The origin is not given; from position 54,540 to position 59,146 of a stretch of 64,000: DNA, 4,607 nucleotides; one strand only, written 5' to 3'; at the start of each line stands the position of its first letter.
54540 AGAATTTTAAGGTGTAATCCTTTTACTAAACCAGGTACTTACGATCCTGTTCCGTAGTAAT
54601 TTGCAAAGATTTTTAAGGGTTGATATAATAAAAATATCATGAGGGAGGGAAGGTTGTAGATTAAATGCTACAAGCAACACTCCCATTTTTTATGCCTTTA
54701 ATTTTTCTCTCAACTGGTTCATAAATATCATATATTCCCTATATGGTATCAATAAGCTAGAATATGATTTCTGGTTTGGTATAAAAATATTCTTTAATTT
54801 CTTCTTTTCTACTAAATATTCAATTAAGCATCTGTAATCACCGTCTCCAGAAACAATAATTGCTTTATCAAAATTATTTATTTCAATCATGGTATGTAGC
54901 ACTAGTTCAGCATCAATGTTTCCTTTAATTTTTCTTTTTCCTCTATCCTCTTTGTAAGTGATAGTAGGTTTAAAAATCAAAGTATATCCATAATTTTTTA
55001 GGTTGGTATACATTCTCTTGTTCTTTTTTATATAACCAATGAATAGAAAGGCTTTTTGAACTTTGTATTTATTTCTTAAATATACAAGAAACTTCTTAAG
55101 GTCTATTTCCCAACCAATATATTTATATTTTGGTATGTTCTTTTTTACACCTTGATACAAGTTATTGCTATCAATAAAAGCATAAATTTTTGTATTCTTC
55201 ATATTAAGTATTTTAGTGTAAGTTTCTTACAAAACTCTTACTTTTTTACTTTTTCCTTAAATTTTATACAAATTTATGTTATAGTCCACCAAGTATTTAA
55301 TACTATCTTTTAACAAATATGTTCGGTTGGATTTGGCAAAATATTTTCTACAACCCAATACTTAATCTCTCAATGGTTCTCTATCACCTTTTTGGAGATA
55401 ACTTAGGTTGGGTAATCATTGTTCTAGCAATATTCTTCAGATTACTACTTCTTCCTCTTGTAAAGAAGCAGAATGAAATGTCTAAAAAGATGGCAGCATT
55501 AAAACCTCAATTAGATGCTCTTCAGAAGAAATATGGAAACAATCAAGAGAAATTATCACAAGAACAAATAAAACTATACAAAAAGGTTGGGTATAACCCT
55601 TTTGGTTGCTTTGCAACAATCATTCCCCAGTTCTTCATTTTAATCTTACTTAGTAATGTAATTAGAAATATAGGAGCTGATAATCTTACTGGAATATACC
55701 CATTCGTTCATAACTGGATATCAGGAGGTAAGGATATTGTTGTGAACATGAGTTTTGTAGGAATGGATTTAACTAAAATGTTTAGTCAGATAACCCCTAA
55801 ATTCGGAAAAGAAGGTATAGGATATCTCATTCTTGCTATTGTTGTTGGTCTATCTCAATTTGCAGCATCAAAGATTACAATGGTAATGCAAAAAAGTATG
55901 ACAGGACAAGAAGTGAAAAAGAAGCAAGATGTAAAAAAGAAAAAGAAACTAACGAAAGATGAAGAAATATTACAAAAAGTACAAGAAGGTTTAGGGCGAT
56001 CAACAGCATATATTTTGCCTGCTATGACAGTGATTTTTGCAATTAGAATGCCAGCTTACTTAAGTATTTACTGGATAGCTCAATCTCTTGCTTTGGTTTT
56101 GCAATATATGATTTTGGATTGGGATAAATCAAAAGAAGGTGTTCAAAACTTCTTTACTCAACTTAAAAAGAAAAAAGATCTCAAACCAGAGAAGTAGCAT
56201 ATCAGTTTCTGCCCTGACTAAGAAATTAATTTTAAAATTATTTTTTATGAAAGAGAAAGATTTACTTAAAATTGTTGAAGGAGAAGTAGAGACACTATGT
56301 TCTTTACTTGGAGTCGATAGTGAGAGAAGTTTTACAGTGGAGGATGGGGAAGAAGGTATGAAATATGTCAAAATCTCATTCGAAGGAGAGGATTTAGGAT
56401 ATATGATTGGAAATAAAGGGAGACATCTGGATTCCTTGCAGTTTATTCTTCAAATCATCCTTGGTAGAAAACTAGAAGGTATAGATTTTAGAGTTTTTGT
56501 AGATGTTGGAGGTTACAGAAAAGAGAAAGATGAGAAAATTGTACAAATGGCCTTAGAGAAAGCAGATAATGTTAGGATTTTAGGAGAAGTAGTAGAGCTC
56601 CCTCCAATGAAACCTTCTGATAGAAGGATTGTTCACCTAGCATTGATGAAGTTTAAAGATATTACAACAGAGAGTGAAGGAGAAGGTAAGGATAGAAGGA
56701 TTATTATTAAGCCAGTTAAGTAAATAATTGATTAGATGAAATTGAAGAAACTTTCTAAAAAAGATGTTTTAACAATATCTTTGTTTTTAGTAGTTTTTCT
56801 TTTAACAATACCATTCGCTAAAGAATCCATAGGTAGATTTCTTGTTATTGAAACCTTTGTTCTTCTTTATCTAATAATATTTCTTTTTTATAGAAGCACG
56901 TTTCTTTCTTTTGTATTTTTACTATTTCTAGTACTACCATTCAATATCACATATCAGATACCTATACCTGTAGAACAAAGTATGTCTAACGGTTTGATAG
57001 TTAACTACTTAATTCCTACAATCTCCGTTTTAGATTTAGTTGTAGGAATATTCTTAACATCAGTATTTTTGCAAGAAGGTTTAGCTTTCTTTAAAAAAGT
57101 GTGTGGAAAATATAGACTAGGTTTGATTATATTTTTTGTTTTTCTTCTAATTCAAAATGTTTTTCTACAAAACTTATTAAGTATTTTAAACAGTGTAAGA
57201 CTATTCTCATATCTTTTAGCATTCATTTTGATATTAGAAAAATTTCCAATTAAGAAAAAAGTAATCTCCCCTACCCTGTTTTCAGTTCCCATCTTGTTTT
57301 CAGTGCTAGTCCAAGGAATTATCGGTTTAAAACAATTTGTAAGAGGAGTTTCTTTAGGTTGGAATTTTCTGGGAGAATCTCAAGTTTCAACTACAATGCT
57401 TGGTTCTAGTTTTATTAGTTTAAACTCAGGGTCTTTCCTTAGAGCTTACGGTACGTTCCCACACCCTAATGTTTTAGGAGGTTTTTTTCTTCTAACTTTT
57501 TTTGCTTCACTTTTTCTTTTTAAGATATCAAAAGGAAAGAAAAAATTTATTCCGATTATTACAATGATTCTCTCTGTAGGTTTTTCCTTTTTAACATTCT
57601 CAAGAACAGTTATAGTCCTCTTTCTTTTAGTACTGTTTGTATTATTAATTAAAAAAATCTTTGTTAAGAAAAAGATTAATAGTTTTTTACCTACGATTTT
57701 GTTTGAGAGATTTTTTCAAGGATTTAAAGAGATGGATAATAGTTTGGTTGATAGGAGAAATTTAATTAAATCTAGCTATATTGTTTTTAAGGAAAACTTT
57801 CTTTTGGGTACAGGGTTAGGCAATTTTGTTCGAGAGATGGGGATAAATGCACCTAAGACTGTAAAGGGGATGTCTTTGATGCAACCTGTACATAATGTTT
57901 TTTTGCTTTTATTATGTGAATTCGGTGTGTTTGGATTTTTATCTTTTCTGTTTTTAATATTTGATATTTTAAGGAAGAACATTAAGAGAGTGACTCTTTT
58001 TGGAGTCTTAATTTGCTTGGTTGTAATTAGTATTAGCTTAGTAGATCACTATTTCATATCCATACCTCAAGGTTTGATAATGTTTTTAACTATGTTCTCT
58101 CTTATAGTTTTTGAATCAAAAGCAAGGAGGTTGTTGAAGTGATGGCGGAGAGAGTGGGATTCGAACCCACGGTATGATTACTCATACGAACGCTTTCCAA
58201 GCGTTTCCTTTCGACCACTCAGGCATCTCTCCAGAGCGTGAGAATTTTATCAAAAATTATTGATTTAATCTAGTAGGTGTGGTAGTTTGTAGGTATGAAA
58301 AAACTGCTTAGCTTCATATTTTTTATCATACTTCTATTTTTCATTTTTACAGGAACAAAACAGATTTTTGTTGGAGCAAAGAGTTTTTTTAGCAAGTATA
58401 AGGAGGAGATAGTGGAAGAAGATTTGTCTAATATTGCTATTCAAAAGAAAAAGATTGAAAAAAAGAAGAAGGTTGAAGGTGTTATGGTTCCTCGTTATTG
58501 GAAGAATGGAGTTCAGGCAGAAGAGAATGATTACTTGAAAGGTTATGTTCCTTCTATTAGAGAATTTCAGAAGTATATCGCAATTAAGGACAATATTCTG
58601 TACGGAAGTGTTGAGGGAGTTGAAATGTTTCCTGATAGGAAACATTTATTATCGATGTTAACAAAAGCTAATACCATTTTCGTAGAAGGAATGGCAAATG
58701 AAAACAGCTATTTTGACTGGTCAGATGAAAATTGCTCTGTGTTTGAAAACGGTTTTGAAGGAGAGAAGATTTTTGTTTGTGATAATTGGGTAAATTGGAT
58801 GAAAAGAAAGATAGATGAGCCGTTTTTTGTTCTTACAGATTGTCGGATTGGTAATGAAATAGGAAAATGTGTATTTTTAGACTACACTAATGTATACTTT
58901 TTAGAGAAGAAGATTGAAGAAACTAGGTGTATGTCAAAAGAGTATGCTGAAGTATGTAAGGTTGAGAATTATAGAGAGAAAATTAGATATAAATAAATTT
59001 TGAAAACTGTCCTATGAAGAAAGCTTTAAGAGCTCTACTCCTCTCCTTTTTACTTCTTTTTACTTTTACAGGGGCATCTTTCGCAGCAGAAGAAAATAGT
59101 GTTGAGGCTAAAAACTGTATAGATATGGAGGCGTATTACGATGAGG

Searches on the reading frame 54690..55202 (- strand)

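Call 5: search_protein_families(library=pfam, proteins=[window:54690-55202:-], max_evalue=0.1)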
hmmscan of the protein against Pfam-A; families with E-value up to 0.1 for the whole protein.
window:54690-55202:- (170 aa): 2 families
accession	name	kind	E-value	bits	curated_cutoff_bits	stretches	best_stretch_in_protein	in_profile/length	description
PF01936.24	NYN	-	5.8e-16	59.8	24.2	1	6-152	2-135/145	NYN domain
PF18576.7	HTH_52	-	0.05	14.3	26.6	0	122-137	31-46/64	Helix-turn-helix domain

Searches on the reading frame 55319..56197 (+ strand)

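Call 5: search_protein_families(library=pfam, proteins=[window:55319-56197:+], max_evalue=0.1)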
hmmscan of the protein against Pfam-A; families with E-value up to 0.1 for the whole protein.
window:55319-56197:+ (292 aa): 1 family
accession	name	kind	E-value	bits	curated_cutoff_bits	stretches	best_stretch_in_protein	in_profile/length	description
PF02096.25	60KD_IMP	-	4.2e-33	115.1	35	1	30-265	2-160/163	60Kd inner membrane protein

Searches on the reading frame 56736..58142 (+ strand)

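Call 5: search_protein_families(library=pfam, proteins=[window:56736-58142:+], max_evalue=0.1)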
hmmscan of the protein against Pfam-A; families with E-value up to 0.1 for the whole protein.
window:56736-58142:+ (468 aa): 2 families
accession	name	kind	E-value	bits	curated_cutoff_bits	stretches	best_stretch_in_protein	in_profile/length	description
PF04932.20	Wzy_C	-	5e-09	36.5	31.7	1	271-405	38-149/149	O-Antigen ligase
PF20441.4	TerL_nuclease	-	0.055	13.1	24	1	322-367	206-251/286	Terminase large subunit, endonuclease domain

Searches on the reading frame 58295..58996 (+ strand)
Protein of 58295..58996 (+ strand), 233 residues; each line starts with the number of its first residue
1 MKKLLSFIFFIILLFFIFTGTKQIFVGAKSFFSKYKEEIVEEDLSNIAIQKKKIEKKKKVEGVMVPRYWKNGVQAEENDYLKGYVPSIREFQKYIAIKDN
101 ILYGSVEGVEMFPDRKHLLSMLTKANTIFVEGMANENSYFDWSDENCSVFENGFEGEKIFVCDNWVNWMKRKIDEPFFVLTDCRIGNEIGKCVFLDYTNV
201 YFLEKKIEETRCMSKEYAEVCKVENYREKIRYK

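Call 5: search_protein_families(library=pfam, proteins=[window:58295-58996:+], max_evalue=0.1)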
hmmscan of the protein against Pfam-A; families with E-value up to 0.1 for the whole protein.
window:58295-58996:+ (233 aa): 0 families

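Call 11: search_protein_families(library=ncbifam, proteins=[window:58295-58996:+], max_evalue=1)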
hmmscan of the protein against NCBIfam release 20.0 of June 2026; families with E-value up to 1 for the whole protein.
window:58295-58996:+ (233 aa): 1 family
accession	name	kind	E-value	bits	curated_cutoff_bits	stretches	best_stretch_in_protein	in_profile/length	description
TIGR03991.1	alt_bact_glmU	hypoth_equivalog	0.033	13.5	225.3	1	150-199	211-260/394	UDP-N-acetylglucosamine diphosphorylase/glucosamine-1-phosphate N-acetyltransferase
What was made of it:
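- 58295..58996 (+): 233-aa protein with an N-terminal membrane anchor and 6 conserved Cys. It is the first gene of the conserved cassette (up233 - family gene(s) - ~680-aa partner). It has no Pfam or NCBIfam hit (calls 5, 11).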

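Call 74: find_homologous_proteins(query=window:58295-58993:+, max_evalue=0.001)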
Query window:58295-58993:+ (233 aa): 9 proteins with E <= 0.001 among 866 candidates.
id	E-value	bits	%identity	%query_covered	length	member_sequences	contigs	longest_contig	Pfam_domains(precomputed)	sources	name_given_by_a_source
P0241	2.8e-150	516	98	100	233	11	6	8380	-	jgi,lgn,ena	jgi:hypothetical protein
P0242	1.1e-100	354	65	99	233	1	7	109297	-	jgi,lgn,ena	-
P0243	4.1e-99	349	66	99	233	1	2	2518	-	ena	-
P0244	3.7e-98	346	65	99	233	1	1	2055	-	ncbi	-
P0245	6.3e-95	335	62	100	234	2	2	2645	-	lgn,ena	-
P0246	1.1e-94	334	63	91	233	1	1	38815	-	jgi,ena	-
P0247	4.5e-94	332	64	93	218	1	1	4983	-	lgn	-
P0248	9.3e-63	230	43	92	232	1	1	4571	-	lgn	-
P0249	2.2e-62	229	43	100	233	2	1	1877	-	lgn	-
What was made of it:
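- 58295..58996 (+): Only 9 homolog clusters were found (call 74).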

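Call 82: predict_structure(alignment_id=A3)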
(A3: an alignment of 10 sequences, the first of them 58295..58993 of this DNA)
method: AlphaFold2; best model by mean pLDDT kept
length: 233 residues; sequences in the alignment: 10
mean_pLDDT: 47.2   pTM: 0.41
mean pLDDT of the five models: 47.2, 46.9, 46.5, 46.3, 44.5
residues with pLDDT >= 90: 0; 70-90: 29; 50-70: 66; < 50: 138
segments of 3 or more residues with pLDDT < 50: 20-93, 95-111, 131-133, 197-233
pLDDT, mean of each block of 10 residues (from residue 1): 69 59 32 28 24 26 30 32 35 46 39 61 60 49 74 65 57 58 75 56 36 36 42 28
secondary structure, 60 per line:
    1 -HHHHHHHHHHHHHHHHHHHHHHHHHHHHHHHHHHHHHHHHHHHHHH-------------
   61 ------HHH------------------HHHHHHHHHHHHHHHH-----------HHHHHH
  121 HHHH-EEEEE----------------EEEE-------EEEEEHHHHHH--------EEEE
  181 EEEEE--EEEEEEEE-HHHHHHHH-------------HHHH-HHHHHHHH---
elements in order: H2-47 H88-103 H115-124 E126-130 E147-150 E158-162 H163-168 E177-185 E188-195 H197-204 H218-221 H223-230
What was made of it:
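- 58295..58996 (+): The AF2 model is unusable, with pLDDT 47 (call 82).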
